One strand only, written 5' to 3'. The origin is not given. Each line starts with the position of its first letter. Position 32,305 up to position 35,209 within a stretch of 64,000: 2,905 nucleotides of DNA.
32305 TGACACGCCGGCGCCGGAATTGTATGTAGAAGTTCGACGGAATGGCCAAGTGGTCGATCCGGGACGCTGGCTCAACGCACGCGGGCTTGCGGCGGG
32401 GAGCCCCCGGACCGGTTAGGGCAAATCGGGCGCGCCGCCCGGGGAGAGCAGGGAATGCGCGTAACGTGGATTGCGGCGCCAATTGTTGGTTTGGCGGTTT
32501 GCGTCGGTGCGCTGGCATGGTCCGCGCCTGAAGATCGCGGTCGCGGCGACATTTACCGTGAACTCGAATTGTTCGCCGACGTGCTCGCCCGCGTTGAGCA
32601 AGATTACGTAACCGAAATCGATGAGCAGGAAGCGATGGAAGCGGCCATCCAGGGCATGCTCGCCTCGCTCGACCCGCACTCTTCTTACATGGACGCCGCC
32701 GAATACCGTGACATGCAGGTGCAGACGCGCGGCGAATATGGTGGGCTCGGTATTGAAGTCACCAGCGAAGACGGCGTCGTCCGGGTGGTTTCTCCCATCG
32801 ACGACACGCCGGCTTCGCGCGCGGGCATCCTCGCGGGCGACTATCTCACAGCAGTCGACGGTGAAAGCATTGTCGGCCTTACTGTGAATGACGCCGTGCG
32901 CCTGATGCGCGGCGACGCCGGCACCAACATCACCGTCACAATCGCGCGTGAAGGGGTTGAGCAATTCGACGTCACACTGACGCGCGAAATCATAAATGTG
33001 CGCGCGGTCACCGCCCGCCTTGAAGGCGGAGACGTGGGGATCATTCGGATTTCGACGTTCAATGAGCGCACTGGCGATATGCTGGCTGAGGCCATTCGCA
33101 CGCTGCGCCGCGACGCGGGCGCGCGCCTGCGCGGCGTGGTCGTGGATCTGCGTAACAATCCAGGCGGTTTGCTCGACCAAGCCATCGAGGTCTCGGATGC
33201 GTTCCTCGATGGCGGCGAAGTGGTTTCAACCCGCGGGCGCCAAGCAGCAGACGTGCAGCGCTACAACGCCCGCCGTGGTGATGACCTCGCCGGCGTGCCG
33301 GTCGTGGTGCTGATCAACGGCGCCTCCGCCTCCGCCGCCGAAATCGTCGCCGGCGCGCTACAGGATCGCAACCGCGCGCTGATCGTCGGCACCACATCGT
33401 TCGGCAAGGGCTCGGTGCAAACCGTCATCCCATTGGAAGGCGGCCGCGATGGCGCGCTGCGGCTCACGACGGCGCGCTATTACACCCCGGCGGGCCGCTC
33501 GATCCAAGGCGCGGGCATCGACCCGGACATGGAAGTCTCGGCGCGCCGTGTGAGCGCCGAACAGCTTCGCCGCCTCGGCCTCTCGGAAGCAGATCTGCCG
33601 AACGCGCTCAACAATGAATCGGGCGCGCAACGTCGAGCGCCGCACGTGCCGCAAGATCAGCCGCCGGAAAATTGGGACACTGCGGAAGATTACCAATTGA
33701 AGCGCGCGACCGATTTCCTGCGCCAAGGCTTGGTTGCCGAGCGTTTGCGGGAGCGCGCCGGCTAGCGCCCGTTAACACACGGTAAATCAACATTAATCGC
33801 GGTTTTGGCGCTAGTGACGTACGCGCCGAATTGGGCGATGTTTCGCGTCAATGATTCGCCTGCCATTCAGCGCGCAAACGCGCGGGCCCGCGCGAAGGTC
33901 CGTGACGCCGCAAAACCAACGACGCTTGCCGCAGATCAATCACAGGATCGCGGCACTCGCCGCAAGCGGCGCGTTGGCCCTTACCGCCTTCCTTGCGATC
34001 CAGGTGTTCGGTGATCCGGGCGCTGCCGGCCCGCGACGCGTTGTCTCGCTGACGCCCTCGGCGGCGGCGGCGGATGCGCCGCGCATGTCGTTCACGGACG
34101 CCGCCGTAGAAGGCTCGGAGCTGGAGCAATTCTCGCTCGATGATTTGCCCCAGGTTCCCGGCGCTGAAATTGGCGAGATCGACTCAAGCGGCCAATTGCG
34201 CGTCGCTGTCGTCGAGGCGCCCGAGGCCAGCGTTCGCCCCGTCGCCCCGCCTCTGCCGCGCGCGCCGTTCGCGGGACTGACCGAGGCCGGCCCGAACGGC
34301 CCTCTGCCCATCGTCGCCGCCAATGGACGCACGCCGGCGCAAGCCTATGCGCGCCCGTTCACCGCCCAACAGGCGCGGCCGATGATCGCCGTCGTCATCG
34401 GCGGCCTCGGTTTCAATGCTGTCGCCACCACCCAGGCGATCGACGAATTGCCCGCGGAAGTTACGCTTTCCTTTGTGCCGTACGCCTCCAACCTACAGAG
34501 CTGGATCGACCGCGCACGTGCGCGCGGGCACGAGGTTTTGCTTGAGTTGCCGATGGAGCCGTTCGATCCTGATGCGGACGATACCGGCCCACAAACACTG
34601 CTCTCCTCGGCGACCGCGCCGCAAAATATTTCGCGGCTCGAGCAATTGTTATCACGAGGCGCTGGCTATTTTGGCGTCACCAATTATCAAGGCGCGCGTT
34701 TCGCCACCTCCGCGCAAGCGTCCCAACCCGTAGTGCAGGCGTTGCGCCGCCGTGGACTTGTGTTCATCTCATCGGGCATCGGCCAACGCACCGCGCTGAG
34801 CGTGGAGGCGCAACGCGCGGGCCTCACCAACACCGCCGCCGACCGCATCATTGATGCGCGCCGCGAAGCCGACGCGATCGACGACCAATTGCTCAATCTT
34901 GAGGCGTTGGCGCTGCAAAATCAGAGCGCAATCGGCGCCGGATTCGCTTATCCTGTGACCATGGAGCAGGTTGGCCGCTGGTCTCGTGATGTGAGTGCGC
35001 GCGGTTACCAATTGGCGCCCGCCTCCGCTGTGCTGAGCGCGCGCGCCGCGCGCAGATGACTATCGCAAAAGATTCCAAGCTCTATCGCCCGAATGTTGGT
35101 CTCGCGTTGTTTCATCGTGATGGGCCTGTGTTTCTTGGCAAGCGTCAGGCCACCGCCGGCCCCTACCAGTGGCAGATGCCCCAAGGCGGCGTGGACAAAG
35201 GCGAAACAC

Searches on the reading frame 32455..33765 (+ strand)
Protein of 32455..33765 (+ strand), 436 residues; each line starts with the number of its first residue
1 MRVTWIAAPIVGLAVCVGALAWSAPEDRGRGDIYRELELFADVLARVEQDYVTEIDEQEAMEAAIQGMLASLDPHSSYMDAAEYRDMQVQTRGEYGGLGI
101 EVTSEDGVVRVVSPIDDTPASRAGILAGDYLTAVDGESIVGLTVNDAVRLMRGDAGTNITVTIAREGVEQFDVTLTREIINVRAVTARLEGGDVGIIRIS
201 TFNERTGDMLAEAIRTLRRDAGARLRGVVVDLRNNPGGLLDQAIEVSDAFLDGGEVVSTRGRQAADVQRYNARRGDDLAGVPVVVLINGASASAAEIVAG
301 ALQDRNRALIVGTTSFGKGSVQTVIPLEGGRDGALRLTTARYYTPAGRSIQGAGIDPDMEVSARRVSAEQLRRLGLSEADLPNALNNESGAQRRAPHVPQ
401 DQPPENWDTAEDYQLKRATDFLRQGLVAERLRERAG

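Call 67: search_protein_families(library=pfam, proteins=[window:32455-33765:+], max_evalue=0.0001)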
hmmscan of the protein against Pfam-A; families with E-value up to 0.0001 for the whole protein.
window:32455-33765:+ (436 aa): 5 families
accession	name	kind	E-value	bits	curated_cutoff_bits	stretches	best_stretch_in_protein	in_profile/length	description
PF03572.23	Peptidase_S41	-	1.5e-54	184.5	24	1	193-361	1-165/165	Peptidase family S41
PF17820.7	PDZ_6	-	9.7e-14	51.3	27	1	111-165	2-54/54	PDZ domain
PF13180.12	PDZ_2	-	1.1e-11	45.2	27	1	96-170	1-74/80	PDZ domain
PF22694.1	CtpB_N-like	-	1.2e-09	38.9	27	1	35-81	36-83/85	Activating protease CtpB N-terminal domain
PF00595.29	PDZ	-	4.3e-08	33.9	23.2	1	89-163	4-80/81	PDZ domain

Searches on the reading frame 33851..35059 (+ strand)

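Call 67: search_protein_families(library=pfam, proteins=[window:33851-35059:+], max_evalue=0.0001)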
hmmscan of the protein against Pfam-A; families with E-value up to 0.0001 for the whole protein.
window:33851-35059:+ (402 aa): 1 family
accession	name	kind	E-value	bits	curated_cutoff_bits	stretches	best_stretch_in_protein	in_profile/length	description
PF04748.18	Polysacc_deac_2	-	1.6e-56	191.2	27.5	1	181-394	1-211/212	Divergent polysaccharide deacetylase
